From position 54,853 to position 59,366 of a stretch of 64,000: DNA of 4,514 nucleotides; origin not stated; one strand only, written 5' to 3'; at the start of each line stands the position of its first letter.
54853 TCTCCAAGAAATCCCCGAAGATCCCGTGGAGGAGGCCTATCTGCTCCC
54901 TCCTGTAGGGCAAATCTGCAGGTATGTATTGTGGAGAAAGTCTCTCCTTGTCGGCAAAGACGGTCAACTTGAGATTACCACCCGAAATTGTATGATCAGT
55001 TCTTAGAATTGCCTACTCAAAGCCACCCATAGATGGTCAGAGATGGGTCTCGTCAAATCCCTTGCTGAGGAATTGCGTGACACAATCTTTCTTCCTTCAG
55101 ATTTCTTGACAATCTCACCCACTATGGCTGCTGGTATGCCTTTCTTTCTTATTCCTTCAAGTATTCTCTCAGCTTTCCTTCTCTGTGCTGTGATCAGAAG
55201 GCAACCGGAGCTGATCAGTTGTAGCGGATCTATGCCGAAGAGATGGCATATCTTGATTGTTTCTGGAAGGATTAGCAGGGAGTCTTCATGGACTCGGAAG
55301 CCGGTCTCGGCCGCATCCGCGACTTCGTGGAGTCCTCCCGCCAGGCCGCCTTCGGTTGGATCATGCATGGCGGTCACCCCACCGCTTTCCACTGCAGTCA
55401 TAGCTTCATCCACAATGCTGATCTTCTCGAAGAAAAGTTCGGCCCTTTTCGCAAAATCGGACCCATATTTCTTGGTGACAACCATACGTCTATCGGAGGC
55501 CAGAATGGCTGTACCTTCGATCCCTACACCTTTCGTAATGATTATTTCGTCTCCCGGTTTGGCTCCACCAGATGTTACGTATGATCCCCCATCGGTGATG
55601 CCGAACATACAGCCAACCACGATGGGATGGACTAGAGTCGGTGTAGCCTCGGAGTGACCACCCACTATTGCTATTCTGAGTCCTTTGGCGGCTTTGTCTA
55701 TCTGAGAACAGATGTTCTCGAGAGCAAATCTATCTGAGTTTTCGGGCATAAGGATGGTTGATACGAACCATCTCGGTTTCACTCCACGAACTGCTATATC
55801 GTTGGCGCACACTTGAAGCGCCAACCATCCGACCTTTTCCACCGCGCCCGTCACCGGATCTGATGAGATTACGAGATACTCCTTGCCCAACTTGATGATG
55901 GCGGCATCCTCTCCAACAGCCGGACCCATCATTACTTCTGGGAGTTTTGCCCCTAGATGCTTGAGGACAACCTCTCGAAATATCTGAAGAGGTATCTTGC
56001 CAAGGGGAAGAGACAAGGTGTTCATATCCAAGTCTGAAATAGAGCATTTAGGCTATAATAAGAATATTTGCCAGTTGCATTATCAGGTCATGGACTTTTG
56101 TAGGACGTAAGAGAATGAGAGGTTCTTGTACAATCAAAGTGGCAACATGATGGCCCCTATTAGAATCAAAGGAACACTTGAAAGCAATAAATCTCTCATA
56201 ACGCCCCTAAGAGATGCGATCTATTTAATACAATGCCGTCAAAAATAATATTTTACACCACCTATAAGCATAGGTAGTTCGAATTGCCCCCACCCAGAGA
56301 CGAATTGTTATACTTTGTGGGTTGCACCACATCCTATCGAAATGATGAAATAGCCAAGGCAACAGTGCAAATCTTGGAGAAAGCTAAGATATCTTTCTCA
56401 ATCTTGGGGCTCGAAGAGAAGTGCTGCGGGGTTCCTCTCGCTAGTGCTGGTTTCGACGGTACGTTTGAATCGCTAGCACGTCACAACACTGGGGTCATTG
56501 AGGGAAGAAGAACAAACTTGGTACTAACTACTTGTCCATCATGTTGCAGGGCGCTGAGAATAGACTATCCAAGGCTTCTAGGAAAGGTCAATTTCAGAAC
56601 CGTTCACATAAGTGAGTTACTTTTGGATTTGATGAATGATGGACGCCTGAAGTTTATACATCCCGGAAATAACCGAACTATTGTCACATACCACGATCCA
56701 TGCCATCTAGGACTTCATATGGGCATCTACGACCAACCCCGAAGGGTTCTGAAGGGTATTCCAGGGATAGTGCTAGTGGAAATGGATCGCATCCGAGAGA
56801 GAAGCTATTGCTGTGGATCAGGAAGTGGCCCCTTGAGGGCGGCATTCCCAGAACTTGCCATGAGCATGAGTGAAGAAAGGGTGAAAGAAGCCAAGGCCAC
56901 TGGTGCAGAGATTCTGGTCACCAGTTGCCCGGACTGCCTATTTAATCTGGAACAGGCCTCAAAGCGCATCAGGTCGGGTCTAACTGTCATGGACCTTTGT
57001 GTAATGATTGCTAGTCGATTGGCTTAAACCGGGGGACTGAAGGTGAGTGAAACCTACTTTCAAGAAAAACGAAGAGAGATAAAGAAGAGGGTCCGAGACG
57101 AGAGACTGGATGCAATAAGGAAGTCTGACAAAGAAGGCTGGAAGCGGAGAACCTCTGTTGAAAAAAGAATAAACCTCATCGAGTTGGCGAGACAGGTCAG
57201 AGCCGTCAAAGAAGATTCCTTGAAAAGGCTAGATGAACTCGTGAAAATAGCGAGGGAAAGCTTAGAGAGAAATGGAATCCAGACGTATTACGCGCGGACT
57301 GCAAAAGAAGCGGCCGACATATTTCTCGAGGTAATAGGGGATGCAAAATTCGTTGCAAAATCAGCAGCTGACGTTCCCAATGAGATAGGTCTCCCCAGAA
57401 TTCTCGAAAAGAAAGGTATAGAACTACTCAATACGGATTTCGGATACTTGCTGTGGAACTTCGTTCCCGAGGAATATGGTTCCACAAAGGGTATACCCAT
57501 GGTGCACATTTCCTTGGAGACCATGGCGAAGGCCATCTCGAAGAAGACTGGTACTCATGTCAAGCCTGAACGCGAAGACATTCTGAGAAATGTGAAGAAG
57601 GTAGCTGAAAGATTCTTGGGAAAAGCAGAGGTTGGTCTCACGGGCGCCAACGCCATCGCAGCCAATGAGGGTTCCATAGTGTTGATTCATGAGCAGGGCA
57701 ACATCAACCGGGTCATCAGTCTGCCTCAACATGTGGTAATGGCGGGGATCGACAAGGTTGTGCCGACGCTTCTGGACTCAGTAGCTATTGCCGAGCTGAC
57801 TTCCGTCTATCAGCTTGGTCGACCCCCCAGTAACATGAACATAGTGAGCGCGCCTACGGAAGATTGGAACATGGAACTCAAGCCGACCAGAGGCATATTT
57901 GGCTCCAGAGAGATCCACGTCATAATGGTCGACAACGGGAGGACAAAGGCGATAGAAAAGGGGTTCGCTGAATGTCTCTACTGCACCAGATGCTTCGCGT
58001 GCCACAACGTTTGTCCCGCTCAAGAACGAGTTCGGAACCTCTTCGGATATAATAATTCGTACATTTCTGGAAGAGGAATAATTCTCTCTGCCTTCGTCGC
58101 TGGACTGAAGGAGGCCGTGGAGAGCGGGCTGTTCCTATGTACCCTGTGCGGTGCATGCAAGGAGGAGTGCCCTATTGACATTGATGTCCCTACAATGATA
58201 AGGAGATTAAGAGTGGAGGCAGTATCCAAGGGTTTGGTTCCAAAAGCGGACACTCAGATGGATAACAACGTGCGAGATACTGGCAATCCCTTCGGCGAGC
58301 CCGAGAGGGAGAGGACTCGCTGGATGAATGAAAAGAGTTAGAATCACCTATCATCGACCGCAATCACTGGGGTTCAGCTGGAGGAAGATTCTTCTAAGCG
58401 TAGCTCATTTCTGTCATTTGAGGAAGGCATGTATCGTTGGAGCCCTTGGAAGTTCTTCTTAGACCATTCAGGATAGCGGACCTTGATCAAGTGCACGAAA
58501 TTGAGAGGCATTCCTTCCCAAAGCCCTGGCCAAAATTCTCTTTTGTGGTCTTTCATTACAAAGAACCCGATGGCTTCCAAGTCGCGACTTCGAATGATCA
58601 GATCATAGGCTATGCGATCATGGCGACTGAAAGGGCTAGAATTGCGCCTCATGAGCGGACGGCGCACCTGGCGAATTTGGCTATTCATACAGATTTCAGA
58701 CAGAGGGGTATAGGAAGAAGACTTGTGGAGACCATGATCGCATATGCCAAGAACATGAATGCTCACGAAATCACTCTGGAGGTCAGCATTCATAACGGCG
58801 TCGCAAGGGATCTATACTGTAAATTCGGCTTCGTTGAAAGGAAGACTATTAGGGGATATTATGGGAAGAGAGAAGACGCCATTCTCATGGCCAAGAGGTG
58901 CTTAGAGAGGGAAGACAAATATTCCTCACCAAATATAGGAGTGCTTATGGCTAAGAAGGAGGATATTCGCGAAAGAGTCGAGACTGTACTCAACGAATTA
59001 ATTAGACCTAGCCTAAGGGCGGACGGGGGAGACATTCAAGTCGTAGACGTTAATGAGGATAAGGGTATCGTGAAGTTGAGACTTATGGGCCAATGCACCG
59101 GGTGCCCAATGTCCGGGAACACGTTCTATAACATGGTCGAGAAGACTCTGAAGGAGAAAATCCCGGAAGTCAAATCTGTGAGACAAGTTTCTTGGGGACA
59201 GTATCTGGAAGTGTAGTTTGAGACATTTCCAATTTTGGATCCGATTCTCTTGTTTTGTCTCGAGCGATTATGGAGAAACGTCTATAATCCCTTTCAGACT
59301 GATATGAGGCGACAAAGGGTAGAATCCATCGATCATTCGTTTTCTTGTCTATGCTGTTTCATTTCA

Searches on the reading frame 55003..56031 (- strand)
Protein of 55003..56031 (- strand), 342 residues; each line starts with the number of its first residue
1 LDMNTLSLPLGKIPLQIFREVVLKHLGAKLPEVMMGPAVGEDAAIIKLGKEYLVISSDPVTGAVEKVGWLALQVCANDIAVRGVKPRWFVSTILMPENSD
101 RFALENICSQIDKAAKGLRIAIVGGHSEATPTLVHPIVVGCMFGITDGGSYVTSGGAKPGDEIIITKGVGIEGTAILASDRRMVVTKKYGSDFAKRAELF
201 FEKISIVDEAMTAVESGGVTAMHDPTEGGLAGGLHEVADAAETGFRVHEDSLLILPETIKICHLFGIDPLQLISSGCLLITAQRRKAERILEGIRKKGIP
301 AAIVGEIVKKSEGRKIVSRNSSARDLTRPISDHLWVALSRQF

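Call 18: search_protein_families(library=pfam, proteins=[window:55003-56031:-], max_evalue=0.001)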
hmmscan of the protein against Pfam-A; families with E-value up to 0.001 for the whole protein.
window:55003-56031:- (342 aa): 2 families
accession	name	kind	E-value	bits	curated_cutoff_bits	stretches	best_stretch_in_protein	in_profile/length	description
PF02769.27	AIRS_C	-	5.5e-23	82.3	23.1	1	158-314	1-152/156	AIR synthase related protein, C-terminal domain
PF00586.29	AIRS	-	6.3e-18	65.7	24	1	40-145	1-111/112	AIR synthase related protein, N-terminal domain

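Call 20: search_protein_families(library=ncbifam, proteins=[window:55003-56031:-], max_evalue=0.00001)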
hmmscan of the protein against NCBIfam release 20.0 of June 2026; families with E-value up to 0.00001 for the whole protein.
window:55003-56031:- (342 aa): 12 families
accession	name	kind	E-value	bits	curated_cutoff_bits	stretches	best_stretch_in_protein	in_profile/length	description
TIGR02124.1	hypE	equivalog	3.4e-35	121.6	251.6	1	40-318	33-311/332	hydrogenase expression/formation protein HypE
TIGR01379.1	thiL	equivalog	2.7e-25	89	184.15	1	38-319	22-305/320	thiamine-phosphate kinase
NF004353.0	PRK05731.2-2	equivalog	2.5e-20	72.8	301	1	38-308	17-278/311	thiamine-phosphate kinase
TIGR00476.1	selD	equivalog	4.6e-19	68.8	125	1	26-261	31-260/311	selenide, water dikinase SelD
NF010705.0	PRK14105.1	equivalog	3.1e-15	55.9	291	1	38-321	45-340/345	selenide, water dikinase SelD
NF004351.0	PRK05731.1-4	equivalog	1.9e-14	53.5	324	1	31-276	31-271/321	thiamine-phosphate kinase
NF002098.0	PRK00943.1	equivalog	1.9e-14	53.3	299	1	28-259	37-262/347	selenide, water dikinase SelD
TIGR03267.1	methan_mark_2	hypoth_equivalog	4.6e-12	45.6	365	1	38-311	42-299/323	methanogenesis marker 2 protein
NF002290.1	PRK01213.1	equivalog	9e-12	44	648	1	69-316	458-698/723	phosphoribosylformylglycinamidine synthase subunit PurL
TIGR04049.1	AIR_rel_sll0787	hypoth_equivalog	4.4e-11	42.4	321.3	1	31-311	34-294/318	sll0787 family AIR synthase-like protein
TIGR01736.1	FGAM_synth_II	equivalog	8e-11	41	525.75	1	70-306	455-684/718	phosphoribosylformylglycinamidine synthase subunit PurL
NF004350.0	PRK05731.1-1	equivalog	6.7e-07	28.5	441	1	38-252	26-239/325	thiamine-phosphate kinase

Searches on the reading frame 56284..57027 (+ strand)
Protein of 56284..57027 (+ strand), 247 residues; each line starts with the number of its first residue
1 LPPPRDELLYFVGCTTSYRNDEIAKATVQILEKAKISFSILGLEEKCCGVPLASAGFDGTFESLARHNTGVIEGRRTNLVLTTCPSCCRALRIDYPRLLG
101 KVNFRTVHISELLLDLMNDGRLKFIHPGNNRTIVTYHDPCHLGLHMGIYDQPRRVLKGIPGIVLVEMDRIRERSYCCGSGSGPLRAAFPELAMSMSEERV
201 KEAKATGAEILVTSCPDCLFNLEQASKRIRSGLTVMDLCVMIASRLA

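Call 20: search_protein_families(library=ncbifam, proteins=[window:56284-57027:+], max_evalue=0.00001)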
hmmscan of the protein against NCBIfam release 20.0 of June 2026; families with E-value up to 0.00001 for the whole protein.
window:56284-57027:+ (247 aa): 10 families
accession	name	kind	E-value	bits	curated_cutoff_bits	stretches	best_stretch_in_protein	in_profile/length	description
NF004898.0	PRK06259.1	equivalog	2.9e-47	161.4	385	1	7-242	263-484/488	fumarate reductase (CoM/CoB) subunit TfrB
NF045670.1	quin_L_LdhH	equivalog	2.3e-38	132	800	1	5-238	466-701/706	L-lactate dehydrogenase (quinone) large subunit LdhH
NF008369.0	PRK11168.1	equivalog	1.2e-30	106.8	278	1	5-229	166-388/401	anaerobic glycerol-3-phosphate dehydrogenase subunit C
TIGR03379.1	glycerol3P_GlpC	equivalog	3e-23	82.2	279.9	1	6-227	162-382/397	anaerobic glycerol-3-phosphate dehydrogenase subunit GlpC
NF045796.1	DsrK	equivalog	3.2e-16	59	400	1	104-214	297-405/453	sulfate reduction electron transfer complex DsrMKJOP subunit DsrK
NF045663.1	diclust_near_Sec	equivalog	3.4e-16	58.5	530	1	7-229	421-625/759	pyridine nucleotide-disulfide oxidoreductase/dicluster-binding protein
NF045724.1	ferredox_TmcB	equivalog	1.5e-15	56.7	735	1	78-236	259-418/430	electron transfer complex ferredoxin TmcB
TIGR03288.1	CoB_CoM_SS_B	equivalog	1.7e-13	50.5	345.15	1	155-228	171-243/290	CoB--CoM heterodisulfide reductase subunit B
NF045711.1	sulf_resp_HmcF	equivalog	3.2e-11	42.7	750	1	76-221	275-424/457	sulfate respiration complex iron-sulfur protein HmcF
NF008434.0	PRK11274.1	equivalog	6e-11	41.9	333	1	7-227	169-393/409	glycolate oxidase subunit GlcF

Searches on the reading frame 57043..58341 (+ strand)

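Call 20: search_protein_families(library=ncbifam, proteins=[window:57043-58341:+], max_evalue=0.00001)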
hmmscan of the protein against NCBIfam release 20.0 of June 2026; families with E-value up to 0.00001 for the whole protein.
window:57043-58341:+ (432 aa): 6 families
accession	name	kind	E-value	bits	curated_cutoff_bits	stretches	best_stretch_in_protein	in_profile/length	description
TIGR00273.1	TIGR00273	equivalog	1e-69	235.5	444.8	1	29-403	15-382/432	LutB/LldF family L-lactate oxidation iron-sulfur protein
NF045670.1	quin_L_LdhH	equivalog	1.4e-58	198.8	800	1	10-402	3-392/706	L-lactate dehydrogenase (quinone) large subunit LdhH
NF004898.0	PRK06259.1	equivalog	3.7e-10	39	385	1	312-415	134-238/488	fumarate reductase (CoM/CoB) subunit TfrB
TIGR03290.1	CoB_CoM_SS_C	equivalog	8.4e-10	38.8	160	1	313-416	3-98/144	CoB--CoM heterodisulfide reductase subunit C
NF042952.1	MFR_FeS_SdhB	equivalog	4.8e-06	25.8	600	1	310-399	147-237/320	8-methylmenaquinol:fumarate reductase iron-sulfur subunit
NF045663.1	diclust_near_Sec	equivalog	6e-06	24.6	530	1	309-402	304-391/759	pyridine nucleotide-disulfide oxidoreductase/dicluster-binding protein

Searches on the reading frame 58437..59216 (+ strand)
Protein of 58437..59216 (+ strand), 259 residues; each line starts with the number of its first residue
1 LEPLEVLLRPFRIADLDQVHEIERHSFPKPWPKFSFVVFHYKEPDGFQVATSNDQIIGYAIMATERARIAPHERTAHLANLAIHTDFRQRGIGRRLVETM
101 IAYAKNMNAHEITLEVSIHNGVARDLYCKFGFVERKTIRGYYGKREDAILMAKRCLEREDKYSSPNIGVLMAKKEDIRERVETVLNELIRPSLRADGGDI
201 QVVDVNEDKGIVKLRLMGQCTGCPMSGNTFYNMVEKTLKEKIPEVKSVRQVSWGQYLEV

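Call 22: search_protein_families(library=pfam, proteins=[window:58437-59216:+], max_evalue=0.001)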
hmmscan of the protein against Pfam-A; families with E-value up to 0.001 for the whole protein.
window:58437-59216:+ (259 aa): 7 families
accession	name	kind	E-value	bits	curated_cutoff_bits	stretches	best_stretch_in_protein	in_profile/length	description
PF01106.22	NifU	-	5.1e-25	87.8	27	1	181-248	1-66/67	NifU-like domain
PF00583.31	Acetyltransf_1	-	3.9e-20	72.7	20.7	1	17-132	2-116/116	Acetyltransferase (GNAT) family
PF13508.13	Acetyltransf_7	-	2.2e-13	50.8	27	1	47-134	5-84/84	Acetyltransferase (GNAT) domain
PF13673.13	Acetyltransf_10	-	3.9e-13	49.9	23.6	1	47-134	33-109/128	Acetyltransferase (GNAT) domain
PF08445.16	FR47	-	2.4e-07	31.1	22.1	1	75-136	21-81/86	FR47-like protein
PF13420.13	Acetyltransf_4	-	1.4e-05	25.7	24.3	1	47-145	52-147/155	Acetyltransferase (GNAT) domain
PF13302.13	Acetyltransf_3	-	1.6e-05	26.1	25.4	1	6-133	2-138/138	Acetyltransferase (GNAT) domain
